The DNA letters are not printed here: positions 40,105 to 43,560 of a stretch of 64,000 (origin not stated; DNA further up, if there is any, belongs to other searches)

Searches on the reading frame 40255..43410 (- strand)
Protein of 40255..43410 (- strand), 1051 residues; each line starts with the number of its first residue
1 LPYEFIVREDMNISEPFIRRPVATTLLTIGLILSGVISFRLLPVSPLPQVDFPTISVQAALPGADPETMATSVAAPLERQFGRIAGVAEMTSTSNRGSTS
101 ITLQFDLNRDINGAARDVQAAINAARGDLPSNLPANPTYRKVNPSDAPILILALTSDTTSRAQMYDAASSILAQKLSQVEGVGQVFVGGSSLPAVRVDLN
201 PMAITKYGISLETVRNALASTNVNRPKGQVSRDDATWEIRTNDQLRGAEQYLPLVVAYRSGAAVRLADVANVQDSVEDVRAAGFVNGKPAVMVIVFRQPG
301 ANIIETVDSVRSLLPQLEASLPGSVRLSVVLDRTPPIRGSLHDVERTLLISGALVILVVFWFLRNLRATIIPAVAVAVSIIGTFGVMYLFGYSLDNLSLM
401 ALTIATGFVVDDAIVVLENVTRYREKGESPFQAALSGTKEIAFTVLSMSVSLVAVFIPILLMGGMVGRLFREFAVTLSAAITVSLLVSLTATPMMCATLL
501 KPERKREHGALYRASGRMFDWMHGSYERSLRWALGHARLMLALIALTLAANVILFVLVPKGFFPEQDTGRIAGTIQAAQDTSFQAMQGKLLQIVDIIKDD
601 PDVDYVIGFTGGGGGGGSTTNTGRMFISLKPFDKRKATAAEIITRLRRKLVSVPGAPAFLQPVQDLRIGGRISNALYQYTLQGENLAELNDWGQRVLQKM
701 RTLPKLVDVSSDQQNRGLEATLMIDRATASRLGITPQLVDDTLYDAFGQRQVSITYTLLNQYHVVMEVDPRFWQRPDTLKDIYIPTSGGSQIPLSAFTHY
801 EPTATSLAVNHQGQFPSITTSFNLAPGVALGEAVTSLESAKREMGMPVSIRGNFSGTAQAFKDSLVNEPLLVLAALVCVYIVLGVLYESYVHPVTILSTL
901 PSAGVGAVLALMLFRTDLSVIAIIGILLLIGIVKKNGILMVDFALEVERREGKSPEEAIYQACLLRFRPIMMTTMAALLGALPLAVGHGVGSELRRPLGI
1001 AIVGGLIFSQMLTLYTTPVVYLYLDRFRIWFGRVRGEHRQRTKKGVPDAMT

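Call 36: search_protein_families(library=pfam, proteins=[window:40255-43410:-], max_evalue=0.0001)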
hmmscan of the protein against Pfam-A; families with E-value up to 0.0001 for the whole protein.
window:40255-43410:- (1051 aa): 3 families
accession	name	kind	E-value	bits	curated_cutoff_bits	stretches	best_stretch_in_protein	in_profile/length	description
PF00873.25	ACR_tran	-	0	1109.3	28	1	14-1024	2-1020/1021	AcrB/AcrD/AcrF family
PF02355.23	SecD_SecF_C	-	3.6e-09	36.7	20.5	0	353-489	40-176/189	Protein export membrane protein SecD/SecF, C-terminal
PF03176.21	MMPL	-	4.5e-08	32.9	20.5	1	269-517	64-324/333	MMPL family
